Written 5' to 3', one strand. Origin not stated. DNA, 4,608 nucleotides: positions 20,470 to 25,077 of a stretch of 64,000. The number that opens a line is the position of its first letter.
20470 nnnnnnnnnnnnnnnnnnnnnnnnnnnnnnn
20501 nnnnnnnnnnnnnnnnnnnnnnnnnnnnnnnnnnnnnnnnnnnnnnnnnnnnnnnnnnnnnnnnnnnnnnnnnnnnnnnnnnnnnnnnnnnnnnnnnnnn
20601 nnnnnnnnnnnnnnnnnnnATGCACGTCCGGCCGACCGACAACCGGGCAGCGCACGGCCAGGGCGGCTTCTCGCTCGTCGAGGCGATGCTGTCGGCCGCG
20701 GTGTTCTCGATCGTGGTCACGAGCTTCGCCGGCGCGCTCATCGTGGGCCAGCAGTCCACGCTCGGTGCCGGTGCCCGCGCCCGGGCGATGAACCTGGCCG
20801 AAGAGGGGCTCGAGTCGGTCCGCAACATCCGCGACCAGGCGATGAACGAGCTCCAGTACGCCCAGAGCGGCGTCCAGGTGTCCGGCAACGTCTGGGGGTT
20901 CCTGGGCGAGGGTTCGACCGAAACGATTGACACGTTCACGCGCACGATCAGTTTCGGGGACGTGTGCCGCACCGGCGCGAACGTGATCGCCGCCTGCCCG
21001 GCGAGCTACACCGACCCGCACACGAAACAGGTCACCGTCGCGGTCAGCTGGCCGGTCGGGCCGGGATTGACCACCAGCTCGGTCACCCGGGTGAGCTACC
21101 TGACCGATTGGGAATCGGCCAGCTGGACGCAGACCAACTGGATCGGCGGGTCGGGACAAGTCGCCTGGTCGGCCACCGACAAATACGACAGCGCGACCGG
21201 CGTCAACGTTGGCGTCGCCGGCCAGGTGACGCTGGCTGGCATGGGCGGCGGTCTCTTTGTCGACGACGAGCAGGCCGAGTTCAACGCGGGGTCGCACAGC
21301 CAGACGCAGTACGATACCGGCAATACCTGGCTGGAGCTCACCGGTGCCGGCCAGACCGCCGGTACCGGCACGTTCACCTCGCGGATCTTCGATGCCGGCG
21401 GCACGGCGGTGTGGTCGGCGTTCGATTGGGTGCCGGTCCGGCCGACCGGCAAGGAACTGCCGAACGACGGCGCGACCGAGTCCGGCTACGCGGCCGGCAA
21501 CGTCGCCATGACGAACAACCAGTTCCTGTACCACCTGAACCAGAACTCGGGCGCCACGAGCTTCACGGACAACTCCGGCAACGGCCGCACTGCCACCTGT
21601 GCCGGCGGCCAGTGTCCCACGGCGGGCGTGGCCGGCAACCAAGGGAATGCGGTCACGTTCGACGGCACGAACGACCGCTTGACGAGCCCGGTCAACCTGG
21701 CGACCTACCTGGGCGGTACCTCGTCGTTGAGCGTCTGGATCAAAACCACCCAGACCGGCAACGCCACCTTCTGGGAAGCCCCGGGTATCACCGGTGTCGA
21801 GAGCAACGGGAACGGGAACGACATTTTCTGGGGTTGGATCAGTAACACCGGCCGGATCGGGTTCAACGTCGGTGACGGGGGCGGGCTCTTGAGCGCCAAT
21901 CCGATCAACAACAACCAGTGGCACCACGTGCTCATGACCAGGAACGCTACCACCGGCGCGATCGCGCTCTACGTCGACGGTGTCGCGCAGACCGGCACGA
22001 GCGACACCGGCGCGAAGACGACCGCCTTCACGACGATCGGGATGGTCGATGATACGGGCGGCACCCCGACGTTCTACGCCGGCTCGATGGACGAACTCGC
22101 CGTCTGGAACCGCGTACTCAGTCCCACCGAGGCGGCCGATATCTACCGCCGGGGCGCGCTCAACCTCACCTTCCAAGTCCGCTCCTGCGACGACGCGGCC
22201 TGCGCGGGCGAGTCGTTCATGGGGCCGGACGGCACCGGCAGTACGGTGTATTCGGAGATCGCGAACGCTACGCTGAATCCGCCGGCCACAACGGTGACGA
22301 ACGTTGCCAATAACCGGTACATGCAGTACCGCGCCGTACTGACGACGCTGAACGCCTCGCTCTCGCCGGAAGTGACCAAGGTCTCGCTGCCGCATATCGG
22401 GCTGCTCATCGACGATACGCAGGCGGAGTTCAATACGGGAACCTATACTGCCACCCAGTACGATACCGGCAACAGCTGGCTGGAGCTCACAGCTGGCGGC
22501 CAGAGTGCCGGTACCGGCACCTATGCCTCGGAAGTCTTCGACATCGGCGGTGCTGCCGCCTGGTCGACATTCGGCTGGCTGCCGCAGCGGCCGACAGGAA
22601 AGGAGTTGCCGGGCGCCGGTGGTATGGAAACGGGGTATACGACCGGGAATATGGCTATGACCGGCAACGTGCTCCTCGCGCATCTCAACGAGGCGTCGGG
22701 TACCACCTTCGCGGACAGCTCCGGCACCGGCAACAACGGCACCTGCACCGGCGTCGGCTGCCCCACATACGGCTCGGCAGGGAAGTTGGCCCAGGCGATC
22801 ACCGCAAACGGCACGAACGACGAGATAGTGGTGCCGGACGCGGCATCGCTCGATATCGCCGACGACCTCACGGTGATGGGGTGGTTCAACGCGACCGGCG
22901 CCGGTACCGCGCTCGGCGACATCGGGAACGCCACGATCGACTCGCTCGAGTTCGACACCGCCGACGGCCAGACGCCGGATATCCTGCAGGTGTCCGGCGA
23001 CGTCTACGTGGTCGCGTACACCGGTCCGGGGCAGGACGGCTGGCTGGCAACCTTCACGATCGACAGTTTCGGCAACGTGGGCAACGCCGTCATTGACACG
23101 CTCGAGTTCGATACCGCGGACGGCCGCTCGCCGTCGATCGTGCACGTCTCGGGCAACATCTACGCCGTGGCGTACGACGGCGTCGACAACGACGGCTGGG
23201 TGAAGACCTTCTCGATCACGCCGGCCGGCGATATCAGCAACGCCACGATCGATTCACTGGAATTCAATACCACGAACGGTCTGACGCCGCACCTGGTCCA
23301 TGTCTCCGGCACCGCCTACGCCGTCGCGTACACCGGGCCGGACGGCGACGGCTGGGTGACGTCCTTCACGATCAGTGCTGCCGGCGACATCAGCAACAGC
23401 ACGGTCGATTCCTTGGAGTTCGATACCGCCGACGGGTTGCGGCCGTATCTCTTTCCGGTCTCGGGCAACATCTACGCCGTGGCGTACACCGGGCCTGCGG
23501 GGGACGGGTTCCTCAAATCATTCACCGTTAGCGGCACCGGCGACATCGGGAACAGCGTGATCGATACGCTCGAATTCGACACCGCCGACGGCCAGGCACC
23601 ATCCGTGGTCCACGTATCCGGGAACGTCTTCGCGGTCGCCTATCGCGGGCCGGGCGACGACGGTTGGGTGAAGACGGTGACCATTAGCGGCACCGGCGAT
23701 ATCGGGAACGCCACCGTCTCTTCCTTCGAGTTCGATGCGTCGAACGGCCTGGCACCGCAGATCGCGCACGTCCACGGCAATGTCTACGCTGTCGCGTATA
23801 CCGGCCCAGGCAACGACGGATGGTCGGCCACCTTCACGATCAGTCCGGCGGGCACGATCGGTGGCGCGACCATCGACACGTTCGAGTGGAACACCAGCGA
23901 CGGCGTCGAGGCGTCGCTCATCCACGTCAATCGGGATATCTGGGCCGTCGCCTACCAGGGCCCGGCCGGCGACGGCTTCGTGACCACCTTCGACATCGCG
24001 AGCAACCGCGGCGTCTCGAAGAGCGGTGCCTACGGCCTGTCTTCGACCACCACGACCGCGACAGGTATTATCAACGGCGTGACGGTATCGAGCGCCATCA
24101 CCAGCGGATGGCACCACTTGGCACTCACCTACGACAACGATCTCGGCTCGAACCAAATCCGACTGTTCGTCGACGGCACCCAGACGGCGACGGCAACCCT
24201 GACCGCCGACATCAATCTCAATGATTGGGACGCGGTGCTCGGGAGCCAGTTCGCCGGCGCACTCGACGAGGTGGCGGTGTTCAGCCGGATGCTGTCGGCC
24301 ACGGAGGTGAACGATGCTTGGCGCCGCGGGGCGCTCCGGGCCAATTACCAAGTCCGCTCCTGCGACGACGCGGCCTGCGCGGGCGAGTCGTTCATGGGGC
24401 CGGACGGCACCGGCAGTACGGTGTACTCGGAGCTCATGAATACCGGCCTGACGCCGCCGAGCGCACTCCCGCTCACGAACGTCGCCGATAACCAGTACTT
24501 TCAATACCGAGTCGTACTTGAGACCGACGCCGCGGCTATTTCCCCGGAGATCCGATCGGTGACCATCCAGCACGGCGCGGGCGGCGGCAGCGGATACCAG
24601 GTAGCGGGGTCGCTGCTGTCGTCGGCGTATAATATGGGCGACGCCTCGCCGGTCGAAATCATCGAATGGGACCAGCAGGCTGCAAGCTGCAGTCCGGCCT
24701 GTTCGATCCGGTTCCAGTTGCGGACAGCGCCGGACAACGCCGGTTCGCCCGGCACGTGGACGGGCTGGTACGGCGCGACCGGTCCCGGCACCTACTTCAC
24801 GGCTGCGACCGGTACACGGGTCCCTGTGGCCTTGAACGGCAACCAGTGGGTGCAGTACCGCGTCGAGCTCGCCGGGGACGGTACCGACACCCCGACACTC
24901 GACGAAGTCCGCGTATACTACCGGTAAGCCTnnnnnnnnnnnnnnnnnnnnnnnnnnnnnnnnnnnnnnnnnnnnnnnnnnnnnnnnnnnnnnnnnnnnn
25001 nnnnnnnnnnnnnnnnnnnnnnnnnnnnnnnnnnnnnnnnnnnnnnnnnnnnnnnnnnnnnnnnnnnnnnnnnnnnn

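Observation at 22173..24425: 78-bp perfect direct repeat 2.2 kb apart inside the giant pilin gene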

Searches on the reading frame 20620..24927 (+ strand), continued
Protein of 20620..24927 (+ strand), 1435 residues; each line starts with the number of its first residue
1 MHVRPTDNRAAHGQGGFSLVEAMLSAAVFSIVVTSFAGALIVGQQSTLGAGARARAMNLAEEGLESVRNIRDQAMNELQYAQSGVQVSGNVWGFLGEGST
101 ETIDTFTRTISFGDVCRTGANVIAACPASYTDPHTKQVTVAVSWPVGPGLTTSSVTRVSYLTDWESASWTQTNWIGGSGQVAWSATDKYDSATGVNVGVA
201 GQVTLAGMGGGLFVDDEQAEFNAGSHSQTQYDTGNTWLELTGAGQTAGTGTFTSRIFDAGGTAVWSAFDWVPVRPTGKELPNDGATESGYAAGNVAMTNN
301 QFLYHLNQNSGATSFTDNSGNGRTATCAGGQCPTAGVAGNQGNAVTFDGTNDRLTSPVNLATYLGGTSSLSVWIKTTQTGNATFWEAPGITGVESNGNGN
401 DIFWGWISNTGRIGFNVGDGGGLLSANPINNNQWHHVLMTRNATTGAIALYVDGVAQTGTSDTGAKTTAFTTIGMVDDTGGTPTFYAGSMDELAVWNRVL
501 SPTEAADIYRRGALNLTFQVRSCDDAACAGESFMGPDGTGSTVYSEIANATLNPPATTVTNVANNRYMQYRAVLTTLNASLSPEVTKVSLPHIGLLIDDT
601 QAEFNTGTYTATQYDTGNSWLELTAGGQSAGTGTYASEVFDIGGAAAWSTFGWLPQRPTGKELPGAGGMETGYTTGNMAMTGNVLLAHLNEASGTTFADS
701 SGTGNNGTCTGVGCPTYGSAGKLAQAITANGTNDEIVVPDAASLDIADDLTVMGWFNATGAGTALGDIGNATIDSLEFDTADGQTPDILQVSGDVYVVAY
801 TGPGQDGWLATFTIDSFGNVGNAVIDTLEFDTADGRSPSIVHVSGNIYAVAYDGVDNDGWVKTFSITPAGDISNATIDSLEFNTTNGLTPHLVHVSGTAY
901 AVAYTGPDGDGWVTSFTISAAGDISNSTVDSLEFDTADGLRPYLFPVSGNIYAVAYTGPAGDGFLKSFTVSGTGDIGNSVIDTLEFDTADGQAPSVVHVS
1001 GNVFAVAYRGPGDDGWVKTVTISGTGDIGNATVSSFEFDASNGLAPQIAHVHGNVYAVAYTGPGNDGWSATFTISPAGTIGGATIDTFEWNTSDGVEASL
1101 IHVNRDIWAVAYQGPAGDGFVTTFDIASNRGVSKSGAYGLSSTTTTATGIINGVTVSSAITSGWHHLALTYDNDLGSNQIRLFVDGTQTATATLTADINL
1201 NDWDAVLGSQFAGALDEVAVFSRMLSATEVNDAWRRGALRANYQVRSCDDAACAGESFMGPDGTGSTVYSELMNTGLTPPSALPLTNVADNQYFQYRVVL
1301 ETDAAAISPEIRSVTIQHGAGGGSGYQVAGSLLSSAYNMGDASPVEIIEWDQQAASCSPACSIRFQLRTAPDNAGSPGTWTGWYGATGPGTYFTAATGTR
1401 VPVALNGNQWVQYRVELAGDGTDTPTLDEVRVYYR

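Call 28: find_related_loci(query=P0001, collection=metagenome_contigs, flank=3000)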
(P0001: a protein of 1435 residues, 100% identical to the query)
Query P0001 (1435 aa) in metagenome_contigs; peptide patterns used: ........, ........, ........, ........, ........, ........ (x = any residue, [..] = any of these).
56 stretches matched a pattern; 28 encode a relative of the query (tblastn E <= 1e-3); 28 distinct loci.
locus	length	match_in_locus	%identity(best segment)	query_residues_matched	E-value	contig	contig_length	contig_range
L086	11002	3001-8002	31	213-1321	1e-31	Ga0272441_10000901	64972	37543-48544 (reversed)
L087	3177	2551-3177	35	304-1230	5e-21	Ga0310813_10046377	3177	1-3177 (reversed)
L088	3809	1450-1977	35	337-518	5e-20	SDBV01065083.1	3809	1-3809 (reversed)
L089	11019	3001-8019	32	311-756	3e-18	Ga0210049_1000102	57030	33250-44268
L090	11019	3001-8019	32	311-756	3e-18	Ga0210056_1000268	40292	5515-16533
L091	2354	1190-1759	32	342-520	2e-18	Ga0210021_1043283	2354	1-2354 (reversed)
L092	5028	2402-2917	32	338-1236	1e-15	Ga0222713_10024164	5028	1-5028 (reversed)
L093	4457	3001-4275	33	304-1243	3e-15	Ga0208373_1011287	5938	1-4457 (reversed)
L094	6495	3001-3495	31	344-510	6e-15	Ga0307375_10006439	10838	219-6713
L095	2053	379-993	27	304-1239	4e-12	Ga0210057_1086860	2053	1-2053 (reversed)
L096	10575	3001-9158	28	303-523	5e-13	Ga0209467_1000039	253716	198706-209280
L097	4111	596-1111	37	432-1238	3e-10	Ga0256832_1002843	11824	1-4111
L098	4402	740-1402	24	289-508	8e-10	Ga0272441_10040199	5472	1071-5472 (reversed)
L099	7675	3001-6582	36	304-507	3e-8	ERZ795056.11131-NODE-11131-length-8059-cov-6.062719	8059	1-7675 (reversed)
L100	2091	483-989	32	342-511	2e-8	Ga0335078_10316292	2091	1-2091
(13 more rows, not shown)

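Call 44: list_cluster_members(proteins=[P0001])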
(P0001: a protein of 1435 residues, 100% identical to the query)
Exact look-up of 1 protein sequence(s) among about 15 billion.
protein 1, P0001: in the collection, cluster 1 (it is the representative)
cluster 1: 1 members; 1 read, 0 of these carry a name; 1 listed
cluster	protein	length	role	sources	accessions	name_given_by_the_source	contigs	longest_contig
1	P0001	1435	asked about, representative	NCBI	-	-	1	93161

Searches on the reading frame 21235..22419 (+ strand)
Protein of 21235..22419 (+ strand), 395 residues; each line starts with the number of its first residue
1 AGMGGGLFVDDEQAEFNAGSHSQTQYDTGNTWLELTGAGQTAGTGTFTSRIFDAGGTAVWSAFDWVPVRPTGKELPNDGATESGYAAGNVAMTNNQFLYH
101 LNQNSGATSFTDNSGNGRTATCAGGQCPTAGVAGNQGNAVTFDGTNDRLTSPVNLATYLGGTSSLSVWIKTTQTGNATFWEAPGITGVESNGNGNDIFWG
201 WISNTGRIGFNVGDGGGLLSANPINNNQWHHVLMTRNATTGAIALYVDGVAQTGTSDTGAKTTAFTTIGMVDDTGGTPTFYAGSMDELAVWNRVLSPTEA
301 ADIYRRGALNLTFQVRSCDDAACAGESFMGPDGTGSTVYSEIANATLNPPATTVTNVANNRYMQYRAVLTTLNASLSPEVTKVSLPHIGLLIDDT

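Call 46: predict_structure(alignment_id=A2)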
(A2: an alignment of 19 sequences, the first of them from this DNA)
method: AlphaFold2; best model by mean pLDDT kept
length: 395 residues; sequences in the alignment: 19
mean_pLDDT: 91.1   pTM: 0.89
mean pLDDT of the five models: 91.1, 90.9, 90.2, 83.3, 77.3
residues with pLDDT >= 90: 284; 70-90: 98; 50-70: 8; < 50: 5
segments of 3 or more residues with pLDDT < 50: 393-395
pLDDT, mean of each block of 10 residues (from residue 1): 74 97 97 98 98 91 94 86 90 92 91 91 85 90 94 93 96 90 91 83 94 84 97 94 94 82 92 88 96 95 96 95 94 93 86 88 97 97 90 51
secondary structure, 60 per line:
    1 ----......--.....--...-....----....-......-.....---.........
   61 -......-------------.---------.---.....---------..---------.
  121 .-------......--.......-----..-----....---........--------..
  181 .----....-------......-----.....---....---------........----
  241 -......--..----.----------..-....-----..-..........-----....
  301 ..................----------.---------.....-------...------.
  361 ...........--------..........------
elements in order: E5-10 H13-17 E20-22 E24-27 E32-35 H37-42 E44-48 E52-60 E62-67 E95-99 E129-134 E137-143 H156-159 E163-170 E186-189 E197-202 E208-212 E216-219 E229-236 E242-247 E270-273 E282-291 H297-308 E309-318 E351-353 E360-371 E380-389

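Call 48: fold_search(model_id=the predicted structure, library=pdb)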
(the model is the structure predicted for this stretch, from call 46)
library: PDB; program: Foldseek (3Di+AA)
matches with E <= 10: 1281; with E <= 0.001: 277
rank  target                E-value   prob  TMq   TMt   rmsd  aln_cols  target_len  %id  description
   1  1ms1_A                1.8e-09  1.00  0.42  0.28   3.7       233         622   13  Monoclinic form of Trypanosoma cruzi trans-sialidase, in complex with 3-deoxy-2,3-dehydro-N-acetylneuraminic acid (DAN (released 2003-03-25)
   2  1wcs                  1.8e-09  1.00  0.40  0.26   3.9       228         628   15  A mutant of Trypanosoma rangeli sialidase displaying trans-sialidase activity (released 2004-12-15)
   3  1ms0_A                5.8e-09  1.00  0.41  0.27   3.8       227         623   13  Monoclinic form of Trypanosoma cruzi trans-sialidase, in complex with 3-deoxy-2,3-dehydro-N-acetylneuraminic acid (DAN (released 2003-03-25)
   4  1n1s                  6.2e-09  1.00  0.41  0.27   3.5       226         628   15  Trypanosoma rangeli sialidase (released 2003-01-07)
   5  2a75                  7.2e-09  1.00  0.41  0.27   5.4       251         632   16  Trypanosoma rangeli Sialidase In Complex With 2,3- Difluorosialic Acid (Covalent Intermediate) (released 2005-11-22)
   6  2ags                  7.2e-09  1.00  0.40  0.26   6.1       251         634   17  Trypanosoma rangeli Sialidase in Complex with 2-Keto-3-deoxy-D-glycero-D-galacto-2,3-difluoro-nononic acid (2,3-difluoro (released 2005-11-22)
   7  1ms9_A                1.2e-08  1.00  0.41  0.27   4.2       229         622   13  Triclinic form of Trypanosoma cruzi trans-sialidase, in complex with lactose (released 2003-03-25)
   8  2fhr                  1.8e-08  1.00  0.42  0.27   3.9       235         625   15  Trypanosoma Rangeli Sialidase In Complex With 2,3- Difluorosialic Acid (Covalent Intermediate) (released 2006-01-17)
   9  3pjq_A                1.9e-08  1.00  0.43  0.28   3.8       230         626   13  Trypanosoma cruzi trans-sialidase-like inactive isoform (including the natural mutation Tyr342His) in complex with lac (released 2011-06-08)
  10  1ms8_A                1.9e-08  1.00  0.42  0.28   4.1       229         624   13  Triclinic form of Trypanosoma cruzi trans-sialidase, in complex with 3-deoxy-2,3-dehydro-N-acetylneuraminic acid (DANA (released 2003-03-25)
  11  5ho2                  1.9e-08  1.00  0.40  0.21  13.4       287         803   17  Crystal structure of AbnA (open conformation), a GH43 extracellular arabinanase from Geobacillus stearothermophilus (released 2017-02-01)
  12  1ms5_A                2.0e-08  1.00  0.41  0.27   4.1       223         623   13  Triclinic form of Trypanosoma cruzi trans-sialidase, soaked with N-acetylneuraminyl-a-2,3-thio-galactoside (NA-S-Gal) (released 2003-03-25)
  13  5hon_A                2.2e-08  1.00  0.39  0.70   4.8       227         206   21  Structure of Domain 4 of AbnA, a GH43 extracellular arabinanase from Geobacillus stearothermophilus, in complex with a (released 2017-02-01)
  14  3b69                  2.3e-08  1.00  0.41  0.27   4.3       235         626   12  T cruzi Trans-sialidase complex with benzoylated NANA derivative (released 2008-05-13)
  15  1ms8_B                2.5e-08  1.00  0.41  0.27   4.2       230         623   13  Triclinic form of Trypanosoma cruzi trans-sialidase, in complex with 3-deoxy-2,3-dehydro-N-acetylneuraminic acid (DANA (released 2003-03-25)
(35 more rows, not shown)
